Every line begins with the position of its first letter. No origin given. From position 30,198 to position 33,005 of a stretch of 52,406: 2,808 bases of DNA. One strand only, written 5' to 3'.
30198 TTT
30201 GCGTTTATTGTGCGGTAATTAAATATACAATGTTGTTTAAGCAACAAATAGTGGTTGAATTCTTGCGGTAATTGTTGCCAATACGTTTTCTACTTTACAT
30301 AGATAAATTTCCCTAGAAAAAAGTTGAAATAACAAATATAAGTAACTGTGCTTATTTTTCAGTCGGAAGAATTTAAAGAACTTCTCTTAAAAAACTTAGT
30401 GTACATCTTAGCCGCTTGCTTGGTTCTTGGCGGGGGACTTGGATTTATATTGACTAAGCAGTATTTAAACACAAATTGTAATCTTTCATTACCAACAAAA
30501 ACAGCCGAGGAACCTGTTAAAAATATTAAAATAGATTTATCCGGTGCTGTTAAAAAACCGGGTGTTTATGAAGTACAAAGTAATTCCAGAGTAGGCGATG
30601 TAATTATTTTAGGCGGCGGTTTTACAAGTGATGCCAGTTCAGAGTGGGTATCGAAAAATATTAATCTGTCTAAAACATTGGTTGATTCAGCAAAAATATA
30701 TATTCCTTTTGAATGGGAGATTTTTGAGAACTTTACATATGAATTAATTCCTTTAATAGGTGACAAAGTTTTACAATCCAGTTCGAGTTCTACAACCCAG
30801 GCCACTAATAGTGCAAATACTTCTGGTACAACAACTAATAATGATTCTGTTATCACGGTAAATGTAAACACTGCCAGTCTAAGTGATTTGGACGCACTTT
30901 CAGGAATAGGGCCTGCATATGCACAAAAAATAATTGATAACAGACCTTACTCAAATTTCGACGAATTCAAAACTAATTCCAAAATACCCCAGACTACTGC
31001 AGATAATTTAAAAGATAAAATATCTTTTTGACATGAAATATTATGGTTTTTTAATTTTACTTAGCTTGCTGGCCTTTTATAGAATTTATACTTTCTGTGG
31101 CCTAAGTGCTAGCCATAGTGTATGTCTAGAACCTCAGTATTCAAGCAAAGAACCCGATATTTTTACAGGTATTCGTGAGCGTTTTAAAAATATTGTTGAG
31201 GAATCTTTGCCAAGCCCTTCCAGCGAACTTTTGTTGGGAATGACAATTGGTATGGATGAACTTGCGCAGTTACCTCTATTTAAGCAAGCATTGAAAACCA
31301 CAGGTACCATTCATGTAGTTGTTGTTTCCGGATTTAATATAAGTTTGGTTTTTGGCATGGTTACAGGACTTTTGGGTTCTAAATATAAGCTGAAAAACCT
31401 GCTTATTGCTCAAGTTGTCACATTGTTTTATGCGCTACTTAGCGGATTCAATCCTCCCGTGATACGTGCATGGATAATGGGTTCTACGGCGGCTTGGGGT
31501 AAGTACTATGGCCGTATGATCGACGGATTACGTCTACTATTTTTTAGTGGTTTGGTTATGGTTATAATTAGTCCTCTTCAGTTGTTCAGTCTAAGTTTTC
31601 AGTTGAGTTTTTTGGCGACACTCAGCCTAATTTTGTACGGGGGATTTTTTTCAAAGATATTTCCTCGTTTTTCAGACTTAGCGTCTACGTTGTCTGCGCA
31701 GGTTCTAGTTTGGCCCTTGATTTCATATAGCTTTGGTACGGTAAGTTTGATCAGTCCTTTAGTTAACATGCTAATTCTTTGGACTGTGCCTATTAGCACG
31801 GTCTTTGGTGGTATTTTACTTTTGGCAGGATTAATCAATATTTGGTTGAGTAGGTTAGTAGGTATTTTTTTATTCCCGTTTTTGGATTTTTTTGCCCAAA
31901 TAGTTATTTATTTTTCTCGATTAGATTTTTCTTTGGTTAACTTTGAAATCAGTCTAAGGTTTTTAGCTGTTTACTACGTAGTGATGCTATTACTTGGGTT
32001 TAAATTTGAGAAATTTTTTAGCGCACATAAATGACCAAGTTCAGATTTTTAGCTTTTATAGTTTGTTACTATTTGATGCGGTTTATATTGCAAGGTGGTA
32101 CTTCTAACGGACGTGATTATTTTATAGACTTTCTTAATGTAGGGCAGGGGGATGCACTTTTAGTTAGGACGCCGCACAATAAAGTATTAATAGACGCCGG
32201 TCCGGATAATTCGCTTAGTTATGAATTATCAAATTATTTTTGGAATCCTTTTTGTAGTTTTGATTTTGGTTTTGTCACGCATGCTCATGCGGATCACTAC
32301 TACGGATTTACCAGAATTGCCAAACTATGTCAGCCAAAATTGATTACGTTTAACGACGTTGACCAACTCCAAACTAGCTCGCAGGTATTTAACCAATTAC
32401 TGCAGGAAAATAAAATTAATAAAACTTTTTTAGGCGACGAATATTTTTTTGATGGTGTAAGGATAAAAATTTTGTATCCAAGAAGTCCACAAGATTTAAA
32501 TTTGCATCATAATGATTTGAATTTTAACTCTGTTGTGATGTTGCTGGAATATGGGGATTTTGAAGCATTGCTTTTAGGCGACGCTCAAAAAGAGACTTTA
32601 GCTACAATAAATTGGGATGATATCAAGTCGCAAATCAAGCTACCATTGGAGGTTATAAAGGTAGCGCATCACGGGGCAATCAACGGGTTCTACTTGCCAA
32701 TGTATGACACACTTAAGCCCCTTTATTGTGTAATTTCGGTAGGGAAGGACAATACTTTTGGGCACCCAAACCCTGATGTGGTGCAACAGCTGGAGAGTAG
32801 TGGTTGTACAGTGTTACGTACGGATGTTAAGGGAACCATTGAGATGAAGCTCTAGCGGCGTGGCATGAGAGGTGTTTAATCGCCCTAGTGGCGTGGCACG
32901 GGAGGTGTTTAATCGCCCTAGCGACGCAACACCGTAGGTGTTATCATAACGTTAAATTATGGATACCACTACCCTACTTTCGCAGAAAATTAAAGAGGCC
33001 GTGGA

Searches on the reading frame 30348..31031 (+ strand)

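Call 69: search_protein_families(library=pfam, proteins=[window:30348-31031:+], max_evalue=0.00001)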
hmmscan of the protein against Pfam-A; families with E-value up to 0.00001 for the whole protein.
window:30348-31031:+ (227 aa): 2 families
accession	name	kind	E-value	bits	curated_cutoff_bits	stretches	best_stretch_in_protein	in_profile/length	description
PF12836.13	HHH_3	-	4.8e-12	46.2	27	1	170-225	5-64/65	Helix-hairpin-helix motif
PF10531.15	SLBB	-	6e-10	39.2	27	1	62-97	2-37/55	SLBB domain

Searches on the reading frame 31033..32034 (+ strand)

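Call 69: search_protein_families(library=pfam, proteins=[window:31033-32034:+], max_evalue=0.00001)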
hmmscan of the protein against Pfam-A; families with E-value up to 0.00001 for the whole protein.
window:31033-32034:+ (333 aa): 1 family
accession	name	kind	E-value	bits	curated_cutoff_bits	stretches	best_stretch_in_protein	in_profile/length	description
PF03772.21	Competence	-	1.5e-41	143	23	1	83-325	13-267/270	Competence protein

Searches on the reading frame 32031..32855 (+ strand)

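Call 69: search_protein_families(library=pfam, proteins=[window:32031-32855:+], max_evalue=0.00001)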
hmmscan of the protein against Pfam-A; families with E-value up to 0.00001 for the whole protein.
window:32031-32855:+ (274 aa): 1 family
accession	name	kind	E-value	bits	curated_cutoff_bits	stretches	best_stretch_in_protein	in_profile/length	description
PF00753.33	Lactamase_B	-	5.2e-06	27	22.7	0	36-107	2-74/196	Metallo-beta-lactamase superfamily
